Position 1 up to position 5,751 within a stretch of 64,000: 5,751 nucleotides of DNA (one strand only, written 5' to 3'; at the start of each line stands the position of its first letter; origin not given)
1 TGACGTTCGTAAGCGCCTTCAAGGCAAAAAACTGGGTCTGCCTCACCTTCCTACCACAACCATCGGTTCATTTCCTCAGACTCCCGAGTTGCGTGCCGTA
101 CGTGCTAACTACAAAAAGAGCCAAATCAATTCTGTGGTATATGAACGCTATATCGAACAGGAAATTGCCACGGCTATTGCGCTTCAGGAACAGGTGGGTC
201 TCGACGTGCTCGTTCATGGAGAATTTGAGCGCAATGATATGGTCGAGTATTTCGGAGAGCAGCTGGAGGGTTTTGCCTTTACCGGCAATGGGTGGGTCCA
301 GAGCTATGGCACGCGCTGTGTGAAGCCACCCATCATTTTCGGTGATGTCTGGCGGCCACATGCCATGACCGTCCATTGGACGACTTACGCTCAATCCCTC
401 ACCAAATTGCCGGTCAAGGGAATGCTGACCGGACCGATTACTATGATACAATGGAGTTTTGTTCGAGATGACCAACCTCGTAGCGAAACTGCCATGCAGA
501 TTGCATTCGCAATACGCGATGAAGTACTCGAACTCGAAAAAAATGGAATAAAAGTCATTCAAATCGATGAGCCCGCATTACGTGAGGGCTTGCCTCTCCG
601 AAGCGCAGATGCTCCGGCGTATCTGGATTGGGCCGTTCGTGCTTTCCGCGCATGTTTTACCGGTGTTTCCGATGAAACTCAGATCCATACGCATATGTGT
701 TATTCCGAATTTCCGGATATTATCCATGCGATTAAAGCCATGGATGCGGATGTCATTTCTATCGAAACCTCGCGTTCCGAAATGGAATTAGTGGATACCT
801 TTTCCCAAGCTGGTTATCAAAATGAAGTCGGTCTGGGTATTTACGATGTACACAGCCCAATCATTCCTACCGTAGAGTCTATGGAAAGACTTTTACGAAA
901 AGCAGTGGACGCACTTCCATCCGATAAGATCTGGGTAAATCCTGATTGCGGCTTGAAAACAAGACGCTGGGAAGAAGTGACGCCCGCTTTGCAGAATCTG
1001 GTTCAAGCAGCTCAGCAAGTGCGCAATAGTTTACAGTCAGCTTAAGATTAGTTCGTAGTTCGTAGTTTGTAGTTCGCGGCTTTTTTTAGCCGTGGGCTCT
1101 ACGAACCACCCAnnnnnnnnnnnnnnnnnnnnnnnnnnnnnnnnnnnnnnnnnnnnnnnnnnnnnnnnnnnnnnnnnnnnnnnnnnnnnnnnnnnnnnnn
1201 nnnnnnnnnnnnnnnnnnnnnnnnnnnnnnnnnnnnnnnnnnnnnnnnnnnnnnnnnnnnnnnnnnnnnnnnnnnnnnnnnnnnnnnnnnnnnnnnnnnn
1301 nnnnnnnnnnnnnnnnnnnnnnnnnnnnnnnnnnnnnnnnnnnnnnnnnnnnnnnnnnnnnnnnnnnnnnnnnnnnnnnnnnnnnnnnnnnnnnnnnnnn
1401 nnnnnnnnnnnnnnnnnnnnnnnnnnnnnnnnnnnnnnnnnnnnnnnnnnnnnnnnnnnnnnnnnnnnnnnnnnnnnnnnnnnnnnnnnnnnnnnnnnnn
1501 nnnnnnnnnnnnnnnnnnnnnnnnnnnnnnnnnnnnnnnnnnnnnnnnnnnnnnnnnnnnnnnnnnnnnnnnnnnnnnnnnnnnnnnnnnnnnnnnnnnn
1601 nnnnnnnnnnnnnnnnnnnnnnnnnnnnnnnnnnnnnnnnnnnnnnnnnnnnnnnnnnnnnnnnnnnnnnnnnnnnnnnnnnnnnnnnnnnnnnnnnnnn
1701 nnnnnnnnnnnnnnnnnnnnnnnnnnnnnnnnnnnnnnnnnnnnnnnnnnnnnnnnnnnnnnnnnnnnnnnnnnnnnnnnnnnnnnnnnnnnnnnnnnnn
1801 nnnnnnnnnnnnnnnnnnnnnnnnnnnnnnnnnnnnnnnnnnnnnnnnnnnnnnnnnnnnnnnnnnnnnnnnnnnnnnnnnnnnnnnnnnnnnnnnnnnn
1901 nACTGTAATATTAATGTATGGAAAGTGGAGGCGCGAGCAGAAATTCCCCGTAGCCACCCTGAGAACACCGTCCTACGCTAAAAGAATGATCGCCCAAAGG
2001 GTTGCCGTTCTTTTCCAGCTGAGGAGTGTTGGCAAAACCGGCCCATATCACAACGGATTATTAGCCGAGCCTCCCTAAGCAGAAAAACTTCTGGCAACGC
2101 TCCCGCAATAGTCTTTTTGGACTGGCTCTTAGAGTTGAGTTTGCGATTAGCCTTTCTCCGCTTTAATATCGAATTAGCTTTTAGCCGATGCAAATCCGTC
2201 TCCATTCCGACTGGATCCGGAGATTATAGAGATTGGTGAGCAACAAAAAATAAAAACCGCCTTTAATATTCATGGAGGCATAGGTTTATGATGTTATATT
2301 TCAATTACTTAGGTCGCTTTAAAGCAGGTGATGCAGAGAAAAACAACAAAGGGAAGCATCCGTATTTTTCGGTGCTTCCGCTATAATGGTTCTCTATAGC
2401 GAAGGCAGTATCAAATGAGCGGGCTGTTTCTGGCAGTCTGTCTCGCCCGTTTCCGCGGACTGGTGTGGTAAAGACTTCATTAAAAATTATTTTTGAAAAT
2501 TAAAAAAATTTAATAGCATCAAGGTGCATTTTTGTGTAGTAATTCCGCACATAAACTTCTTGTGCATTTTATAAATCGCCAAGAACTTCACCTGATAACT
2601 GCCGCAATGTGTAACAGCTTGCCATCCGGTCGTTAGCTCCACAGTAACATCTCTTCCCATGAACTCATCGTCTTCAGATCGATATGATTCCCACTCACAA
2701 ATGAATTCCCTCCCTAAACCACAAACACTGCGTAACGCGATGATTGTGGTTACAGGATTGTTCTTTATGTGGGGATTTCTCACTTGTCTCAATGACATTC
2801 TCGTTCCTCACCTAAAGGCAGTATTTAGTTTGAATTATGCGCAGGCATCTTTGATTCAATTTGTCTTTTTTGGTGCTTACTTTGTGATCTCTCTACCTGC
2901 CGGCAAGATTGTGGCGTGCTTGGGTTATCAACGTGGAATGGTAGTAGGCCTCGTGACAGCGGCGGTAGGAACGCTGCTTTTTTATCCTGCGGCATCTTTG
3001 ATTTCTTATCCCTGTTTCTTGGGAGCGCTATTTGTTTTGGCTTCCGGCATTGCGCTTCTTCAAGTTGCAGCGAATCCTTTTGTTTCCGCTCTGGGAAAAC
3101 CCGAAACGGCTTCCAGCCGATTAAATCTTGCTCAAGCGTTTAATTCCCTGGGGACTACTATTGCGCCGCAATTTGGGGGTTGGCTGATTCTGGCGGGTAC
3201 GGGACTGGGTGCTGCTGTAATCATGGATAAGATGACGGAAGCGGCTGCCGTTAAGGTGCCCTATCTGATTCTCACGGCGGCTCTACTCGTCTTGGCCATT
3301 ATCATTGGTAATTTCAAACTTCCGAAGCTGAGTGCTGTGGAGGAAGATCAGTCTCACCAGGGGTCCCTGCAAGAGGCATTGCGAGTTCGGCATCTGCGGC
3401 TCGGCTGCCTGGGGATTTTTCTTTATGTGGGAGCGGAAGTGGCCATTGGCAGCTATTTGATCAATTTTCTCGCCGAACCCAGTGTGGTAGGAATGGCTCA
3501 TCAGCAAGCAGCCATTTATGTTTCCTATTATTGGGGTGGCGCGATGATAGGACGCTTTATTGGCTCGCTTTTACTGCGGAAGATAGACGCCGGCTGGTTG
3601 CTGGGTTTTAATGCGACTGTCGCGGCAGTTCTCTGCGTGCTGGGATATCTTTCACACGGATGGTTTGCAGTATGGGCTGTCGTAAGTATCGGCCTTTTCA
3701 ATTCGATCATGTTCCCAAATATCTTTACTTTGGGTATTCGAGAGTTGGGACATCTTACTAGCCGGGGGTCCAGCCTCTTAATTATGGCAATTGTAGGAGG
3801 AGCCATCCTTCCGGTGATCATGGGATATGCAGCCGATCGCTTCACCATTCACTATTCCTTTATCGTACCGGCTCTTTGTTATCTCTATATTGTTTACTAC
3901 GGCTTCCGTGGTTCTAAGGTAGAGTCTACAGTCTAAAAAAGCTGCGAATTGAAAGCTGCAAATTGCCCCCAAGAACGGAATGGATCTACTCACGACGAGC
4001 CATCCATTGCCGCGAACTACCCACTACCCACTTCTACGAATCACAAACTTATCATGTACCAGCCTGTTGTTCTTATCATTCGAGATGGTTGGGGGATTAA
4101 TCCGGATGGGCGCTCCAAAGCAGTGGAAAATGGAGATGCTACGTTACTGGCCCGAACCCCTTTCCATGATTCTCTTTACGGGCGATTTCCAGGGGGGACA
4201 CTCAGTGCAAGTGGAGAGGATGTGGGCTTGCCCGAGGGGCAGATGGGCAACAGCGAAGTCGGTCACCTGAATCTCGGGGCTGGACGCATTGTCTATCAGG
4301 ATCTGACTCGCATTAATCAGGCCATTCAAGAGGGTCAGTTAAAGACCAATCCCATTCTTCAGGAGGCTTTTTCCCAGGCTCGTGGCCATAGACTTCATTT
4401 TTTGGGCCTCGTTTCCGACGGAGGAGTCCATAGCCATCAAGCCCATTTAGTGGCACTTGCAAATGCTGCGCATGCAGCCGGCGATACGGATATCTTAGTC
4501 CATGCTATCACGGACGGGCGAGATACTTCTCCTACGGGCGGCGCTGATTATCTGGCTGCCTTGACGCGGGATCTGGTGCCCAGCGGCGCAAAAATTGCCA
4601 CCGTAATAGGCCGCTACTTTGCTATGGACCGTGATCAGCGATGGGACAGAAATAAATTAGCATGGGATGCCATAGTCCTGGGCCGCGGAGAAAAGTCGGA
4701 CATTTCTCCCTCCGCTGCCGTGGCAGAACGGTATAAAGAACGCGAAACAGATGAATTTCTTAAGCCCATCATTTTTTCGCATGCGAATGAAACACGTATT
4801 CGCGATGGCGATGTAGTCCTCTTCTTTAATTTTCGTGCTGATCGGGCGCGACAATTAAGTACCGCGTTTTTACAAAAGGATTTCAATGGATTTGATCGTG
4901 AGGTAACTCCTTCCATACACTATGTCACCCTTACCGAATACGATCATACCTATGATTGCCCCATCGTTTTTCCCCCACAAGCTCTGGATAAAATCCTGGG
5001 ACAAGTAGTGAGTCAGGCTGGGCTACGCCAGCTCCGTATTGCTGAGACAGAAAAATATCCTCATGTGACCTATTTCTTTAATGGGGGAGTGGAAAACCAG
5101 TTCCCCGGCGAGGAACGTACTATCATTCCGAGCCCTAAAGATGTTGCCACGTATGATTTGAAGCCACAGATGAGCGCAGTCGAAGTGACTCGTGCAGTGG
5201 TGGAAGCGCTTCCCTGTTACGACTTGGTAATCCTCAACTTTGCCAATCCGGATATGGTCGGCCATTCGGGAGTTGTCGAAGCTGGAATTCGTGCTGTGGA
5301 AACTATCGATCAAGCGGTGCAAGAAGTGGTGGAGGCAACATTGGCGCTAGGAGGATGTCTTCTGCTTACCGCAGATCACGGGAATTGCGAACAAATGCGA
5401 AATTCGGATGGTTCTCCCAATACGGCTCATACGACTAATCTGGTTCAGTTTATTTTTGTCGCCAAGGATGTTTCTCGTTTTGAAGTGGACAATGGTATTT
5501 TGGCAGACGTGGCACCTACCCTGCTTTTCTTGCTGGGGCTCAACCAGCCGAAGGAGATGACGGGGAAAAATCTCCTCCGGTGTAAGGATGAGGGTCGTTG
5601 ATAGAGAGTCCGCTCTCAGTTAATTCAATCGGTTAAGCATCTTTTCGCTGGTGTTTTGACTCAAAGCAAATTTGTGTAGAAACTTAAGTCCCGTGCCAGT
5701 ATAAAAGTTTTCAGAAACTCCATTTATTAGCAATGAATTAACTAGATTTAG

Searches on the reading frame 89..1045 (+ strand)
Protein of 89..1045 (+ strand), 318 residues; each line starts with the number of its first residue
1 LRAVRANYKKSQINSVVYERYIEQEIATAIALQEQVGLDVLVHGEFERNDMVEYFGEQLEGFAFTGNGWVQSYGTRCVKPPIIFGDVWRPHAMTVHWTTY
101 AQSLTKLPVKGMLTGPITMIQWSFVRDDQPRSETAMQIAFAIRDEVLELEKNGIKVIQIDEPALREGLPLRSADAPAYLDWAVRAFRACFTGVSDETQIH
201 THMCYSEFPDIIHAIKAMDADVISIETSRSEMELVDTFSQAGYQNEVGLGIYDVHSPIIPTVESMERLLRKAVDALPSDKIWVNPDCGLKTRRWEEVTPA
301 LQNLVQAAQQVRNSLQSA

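Call 56: search_protein_families(library=pfam, proteins=[window:89-1045:+], max_evalue=0.00001)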
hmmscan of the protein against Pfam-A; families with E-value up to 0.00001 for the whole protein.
window:89-1045:+ (318 aa): 2 families
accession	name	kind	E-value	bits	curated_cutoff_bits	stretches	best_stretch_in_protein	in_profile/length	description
PF01717.24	Meth_synt_2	-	4e-141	470.5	21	1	2-309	16-323/324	Cobalamin-independent synthase, Catalytic domain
PF08267.18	Meth_synt_1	-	3e-06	27.4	27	1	105-243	146-277/313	Cobalamin-independent synthase, N-terminal domain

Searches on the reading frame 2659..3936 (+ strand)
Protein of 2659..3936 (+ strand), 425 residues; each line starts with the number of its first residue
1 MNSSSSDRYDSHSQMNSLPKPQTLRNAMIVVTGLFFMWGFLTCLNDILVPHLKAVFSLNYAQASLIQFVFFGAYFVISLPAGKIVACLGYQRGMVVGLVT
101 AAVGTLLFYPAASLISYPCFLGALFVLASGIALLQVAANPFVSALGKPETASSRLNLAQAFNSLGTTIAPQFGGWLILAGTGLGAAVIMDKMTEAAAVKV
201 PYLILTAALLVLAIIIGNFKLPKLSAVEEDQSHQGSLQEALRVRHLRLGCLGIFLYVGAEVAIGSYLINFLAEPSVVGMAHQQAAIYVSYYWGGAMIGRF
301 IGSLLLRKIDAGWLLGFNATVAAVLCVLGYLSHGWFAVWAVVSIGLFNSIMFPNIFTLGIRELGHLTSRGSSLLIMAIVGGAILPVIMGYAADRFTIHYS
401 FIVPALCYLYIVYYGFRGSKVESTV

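Call 56: search_protein_families(library=pfam, proteins=[window:2659-3936:+], max_evalue=0.00001)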
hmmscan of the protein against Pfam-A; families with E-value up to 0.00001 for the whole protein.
window:2659-3936:+ (425 aa): 1 family
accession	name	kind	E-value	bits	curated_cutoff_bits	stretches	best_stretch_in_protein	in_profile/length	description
PF07690.21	MFS_1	-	2e-20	73.5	33.4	1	33-375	4-336/347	Major Facilitator Superfamily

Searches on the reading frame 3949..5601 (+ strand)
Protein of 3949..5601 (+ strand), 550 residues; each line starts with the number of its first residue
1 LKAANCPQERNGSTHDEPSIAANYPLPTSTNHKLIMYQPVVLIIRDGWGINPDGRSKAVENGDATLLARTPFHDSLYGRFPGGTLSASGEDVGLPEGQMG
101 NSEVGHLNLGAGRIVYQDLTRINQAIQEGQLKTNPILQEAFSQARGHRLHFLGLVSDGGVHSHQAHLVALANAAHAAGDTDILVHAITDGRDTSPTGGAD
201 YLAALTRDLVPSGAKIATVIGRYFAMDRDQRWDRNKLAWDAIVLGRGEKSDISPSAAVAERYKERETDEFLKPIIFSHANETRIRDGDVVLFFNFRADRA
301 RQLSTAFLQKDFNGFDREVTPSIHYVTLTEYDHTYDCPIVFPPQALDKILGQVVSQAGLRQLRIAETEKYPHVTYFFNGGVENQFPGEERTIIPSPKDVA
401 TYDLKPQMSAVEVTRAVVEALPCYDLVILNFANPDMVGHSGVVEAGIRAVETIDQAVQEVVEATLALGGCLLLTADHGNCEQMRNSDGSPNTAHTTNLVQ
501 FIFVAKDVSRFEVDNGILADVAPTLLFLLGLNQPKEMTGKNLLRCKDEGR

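Call 56: search_protein_families(library=pfam, proteins=[window:3949-5601:+], max_evalue=0.00001)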
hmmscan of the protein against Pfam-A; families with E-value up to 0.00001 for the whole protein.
window:3949-5601:+ (550 aa): 2 families
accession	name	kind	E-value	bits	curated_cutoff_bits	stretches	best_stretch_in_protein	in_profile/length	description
PF06415.18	iPGM_N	-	6.9e-77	258.2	27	1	122-332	1-216/217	BPG-independent PGAM N-terminus (iPGM_N)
PF01676.23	Metalloenzyme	-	2e-73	247.4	24.3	1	39-532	2-251/252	Metalloenzyme superfamily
